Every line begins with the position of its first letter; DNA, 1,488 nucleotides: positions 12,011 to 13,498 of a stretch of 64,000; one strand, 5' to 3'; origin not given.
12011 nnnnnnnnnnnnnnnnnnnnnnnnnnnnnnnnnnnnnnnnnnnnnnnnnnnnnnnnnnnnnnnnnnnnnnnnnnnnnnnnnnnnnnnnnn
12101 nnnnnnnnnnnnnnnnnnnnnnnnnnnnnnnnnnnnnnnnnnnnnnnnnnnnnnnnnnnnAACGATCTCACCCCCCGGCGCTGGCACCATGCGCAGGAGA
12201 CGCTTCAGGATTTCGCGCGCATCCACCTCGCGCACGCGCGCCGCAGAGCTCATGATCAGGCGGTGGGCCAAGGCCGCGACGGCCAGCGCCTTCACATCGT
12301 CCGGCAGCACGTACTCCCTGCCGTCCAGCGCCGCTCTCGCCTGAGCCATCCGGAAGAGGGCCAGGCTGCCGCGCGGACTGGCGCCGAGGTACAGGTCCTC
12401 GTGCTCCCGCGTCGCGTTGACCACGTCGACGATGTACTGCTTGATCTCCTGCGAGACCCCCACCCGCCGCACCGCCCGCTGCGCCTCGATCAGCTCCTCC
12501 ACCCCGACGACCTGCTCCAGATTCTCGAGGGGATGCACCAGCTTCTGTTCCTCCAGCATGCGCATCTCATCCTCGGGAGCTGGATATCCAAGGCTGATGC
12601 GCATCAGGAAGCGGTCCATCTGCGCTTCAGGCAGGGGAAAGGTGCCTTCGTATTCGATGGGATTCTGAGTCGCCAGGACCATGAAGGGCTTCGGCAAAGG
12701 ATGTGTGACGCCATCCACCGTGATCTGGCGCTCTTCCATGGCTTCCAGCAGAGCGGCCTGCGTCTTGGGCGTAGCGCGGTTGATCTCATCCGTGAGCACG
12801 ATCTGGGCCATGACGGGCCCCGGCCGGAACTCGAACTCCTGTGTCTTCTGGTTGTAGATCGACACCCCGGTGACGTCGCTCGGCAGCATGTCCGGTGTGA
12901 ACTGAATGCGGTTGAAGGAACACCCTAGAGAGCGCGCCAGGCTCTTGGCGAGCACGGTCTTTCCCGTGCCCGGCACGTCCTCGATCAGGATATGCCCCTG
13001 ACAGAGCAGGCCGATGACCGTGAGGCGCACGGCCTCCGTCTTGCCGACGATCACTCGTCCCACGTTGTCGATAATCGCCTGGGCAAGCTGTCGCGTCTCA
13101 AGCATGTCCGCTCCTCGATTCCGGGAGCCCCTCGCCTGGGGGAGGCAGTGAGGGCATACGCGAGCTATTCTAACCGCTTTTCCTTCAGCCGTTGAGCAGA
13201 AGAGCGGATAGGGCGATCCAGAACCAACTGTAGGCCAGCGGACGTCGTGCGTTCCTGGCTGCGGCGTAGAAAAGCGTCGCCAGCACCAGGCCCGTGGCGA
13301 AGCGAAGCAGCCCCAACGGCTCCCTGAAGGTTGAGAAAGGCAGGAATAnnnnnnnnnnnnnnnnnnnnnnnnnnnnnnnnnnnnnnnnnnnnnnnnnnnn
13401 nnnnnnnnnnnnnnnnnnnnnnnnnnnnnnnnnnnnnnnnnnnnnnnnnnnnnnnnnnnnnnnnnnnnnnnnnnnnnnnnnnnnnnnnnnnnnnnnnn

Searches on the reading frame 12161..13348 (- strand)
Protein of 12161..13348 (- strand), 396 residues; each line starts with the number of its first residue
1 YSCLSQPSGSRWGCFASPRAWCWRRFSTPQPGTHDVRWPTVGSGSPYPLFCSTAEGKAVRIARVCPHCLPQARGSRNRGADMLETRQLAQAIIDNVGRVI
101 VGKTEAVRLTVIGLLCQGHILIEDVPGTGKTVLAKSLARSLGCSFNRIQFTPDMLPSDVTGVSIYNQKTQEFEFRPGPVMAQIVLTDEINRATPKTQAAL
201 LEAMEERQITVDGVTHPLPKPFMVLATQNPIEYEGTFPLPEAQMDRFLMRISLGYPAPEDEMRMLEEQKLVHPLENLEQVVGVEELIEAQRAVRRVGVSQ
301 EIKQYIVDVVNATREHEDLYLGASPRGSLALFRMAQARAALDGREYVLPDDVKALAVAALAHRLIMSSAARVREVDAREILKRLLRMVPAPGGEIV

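Call 41: search_protein_families(library=pfam, proteins=[window:12161-13348:-])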
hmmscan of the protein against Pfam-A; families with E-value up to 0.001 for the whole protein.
window:12161-13348:- (396 aa): 9 families
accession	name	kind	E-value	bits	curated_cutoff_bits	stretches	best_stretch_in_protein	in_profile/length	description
PF07726.17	AAA_3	-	1e-66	223.2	27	1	119-249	1-131/131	ATPase family associated with various cellular activities (AAA)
PF17863.7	AAA_lid_2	-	5.9e-24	84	22.7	1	312-383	2-73/74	AAA lid domain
PF07728.20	AAA_5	-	4.7e-17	62.7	22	1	125-247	7-139/139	AAA domain (dynein-related subfamily)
PF20030.5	bpMoxR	-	1.4e-10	41.1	27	1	90-265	5-178/205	MoxR domain in the MoxR-vWA-beta-propeller ternary systems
PF00004.35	AAA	-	1.6e-07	32.2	21.2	1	125-251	6-127/131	ATPase family associated with various cellular activities (AAA)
PF00493.29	MCM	-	1.8e-06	27.7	23.3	1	117-232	57-175/224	MCM P-loop domain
PF00158.32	Sigma54_activat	-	0.00021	21.5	20.2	0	184-228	97-141/168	Sigma-54 interaction domain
PF05496.18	RuvB_N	-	0.00039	20.6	27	0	118-210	34-114/159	Holliday junction DNA helicase RuvB P-loop domain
PF01078.27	Mg_chelatase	-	0.00072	19.5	20.3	0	100-140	5-45/207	Magnesium chelatase, subunit ChlI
